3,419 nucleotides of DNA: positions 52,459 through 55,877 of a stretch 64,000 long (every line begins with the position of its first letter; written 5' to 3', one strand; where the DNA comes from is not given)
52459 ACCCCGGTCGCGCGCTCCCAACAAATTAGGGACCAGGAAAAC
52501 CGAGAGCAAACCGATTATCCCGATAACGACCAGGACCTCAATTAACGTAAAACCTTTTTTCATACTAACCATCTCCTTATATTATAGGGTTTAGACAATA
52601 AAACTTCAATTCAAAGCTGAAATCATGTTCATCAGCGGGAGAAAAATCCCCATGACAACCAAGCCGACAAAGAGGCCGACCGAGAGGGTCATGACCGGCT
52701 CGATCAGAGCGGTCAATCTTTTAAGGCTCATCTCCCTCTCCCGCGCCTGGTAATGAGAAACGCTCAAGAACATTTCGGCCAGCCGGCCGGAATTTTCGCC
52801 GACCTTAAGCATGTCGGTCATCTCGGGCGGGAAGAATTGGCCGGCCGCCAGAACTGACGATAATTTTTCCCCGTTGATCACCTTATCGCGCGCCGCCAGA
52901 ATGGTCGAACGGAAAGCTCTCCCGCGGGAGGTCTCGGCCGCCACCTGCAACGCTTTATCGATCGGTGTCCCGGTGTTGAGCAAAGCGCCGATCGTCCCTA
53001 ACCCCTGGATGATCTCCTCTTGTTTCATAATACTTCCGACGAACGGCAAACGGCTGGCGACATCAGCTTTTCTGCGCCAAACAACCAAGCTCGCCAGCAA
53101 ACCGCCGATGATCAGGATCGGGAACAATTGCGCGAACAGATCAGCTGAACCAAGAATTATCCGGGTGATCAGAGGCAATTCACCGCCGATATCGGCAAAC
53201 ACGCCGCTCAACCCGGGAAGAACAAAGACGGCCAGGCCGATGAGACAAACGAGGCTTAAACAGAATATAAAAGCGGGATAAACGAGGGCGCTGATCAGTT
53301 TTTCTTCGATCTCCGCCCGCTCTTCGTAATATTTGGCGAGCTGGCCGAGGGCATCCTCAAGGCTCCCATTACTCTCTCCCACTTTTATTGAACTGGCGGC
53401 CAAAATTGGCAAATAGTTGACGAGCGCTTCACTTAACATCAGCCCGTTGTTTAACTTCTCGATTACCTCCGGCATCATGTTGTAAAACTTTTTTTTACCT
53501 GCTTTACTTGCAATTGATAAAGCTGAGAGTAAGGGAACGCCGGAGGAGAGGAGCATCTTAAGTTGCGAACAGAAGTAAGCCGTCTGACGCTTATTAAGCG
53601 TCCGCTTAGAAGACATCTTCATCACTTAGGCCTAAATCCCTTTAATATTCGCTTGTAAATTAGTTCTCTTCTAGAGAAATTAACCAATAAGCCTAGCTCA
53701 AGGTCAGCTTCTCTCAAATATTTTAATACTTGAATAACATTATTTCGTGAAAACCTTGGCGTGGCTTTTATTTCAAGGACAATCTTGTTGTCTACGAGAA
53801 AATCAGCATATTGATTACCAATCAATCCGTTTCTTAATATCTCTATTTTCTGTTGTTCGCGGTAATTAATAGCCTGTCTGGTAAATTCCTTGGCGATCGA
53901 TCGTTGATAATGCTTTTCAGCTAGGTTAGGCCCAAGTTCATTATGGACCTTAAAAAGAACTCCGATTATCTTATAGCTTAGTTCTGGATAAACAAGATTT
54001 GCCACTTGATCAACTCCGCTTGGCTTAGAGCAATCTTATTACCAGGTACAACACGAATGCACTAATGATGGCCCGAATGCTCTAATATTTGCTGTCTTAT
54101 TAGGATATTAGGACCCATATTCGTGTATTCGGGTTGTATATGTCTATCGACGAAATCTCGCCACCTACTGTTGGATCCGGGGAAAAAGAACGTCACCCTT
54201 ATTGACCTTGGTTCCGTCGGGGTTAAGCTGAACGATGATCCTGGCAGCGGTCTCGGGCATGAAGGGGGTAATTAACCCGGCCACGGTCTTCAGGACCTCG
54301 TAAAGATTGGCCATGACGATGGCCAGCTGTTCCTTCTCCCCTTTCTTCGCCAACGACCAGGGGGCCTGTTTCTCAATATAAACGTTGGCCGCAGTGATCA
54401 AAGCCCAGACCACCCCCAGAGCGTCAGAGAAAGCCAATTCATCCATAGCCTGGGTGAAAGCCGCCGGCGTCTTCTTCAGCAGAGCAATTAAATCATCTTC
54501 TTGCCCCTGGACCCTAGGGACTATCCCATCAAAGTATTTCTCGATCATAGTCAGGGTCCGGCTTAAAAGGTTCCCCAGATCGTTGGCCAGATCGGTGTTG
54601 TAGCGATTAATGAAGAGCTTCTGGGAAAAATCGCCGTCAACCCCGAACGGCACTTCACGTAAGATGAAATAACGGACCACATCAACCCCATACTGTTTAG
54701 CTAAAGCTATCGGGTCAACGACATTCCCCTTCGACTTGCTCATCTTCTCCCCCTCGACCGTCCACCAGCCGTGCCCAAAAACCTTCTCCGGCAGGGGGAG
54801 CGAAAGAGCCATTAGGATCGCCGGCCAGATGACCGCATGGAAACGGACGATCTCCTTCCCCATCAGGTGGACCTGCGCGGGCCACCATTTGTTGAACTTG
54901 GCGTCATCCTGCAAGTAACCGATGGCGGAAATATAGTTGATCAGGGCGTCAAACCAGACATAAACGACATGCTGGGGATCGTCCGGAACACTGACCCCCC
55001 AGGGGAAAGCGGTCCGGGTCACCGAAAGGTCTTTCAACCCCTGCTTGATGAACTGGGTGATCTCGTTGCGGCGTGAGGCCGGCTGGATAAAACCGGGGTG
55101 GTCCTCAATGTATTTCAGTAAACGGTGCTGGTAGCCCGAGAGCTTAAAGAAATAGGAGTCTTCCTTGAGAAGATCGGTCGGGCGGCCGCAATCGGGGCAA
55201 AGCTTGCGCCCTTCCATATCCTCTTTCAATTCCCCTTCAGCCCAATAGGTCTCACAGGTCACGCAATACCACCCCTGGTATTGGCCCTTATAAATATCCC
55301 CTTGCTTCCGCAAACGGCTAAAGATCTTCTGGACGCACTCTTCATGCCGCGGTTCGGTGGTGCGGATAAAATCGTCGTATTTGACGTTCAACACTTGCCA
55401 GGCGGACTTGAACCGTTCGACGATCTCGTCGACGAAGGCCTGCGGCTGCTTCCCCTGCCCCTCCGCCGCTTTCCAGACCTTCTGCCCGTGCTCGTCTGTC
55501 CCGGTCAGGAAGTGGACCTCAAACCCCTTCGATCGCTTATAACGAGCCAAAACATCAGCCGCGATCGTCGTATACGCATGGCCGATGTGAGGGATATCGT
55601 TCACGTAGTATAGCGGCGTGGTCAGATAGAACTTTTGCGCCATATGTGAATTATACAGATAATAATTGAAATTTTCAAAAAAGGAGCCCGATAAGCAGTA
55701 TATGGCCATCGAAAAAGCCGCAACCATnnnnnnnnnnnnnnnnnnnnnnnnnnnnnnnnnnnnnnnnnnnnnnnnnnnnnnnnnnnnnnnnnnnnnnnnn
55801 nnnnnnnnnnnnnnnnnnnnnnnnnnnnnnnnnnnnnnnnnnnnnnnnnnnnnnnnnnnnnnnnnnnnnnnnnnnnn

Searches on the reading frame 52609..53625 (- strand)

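Call 89: search_protein_families(library=pfam, max_evalue=0.00001, proteins=[window:52609-53625:-])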
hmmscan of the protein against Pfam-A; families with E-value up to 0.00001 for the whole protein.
window:52609-53625:- (339 aa): 1 family
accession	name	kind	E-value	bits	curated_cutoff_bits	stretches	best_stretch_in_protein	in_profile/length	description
PF00482.28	T2SSF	-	4.5e-52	175.7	25.2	2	211-330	4-125/125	Type II secretion system (T2SS), protein F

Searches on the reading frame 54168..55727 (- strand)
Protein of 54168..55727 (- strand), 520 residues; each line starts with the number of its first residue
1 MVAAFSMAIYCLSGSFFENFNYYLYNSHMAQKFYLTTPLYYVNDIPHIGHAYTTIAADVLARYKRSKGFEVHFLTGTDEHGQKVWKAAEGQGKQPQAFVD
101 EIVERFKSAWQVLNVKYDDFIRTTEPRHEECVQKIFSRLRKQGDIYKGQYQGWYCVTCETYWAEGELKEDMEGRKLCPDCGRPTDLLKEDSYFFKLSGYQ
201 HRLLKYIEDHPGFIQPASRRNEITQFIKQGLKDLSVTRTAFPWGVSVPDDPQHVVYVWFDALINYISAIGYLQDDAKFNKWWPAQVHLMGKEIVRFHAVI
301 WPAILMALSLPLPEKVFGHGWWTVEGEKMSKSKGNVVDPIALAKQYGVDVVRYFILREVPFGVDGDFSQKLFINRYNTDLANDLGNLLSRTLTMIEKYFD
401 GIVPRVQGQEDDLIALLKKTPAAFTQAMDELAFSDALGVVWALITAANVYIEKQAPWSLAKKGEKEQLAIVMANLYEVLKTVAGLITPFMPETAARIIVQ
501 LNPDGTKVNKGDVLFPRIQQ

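Call 89: search_protein_families(library=pfam, max_evalue=0.00001, proteins=[window:54168-55727:-])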
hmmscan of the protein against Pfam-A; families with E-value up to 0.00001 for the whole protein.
window:54168-55727:- (520 aa): 5 families
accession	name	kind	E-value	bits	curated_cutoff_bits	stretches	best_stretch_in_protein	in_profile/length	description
PF09334.17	tRNA-synt_1g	-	2.4e-119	399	20.1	1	34-392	2-391/391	tRNA synthetases class I (M)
PF00133.28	tRNA-synt_1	-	9.9e-34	117.2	22.7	2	20-248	12-244/414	tRNA synthetases class I (I, L, M and V)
PF01406.26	tRNA-synt_1e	-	2.7e-17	63.6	27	1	42-149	19-125/301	tRNA synthetases class I (C) catalytic domain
PF19303.5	Anticodon_3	-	6.5e-10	39.5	23.5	1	408-506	9-106/152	Anticodon binding domain of methionyl tRNA ligase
PF08264.19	Anticodon_1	-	4.9e-07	30.2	25.1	1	413-498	4-87/148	Anticodon-binding domain of tRNA ligase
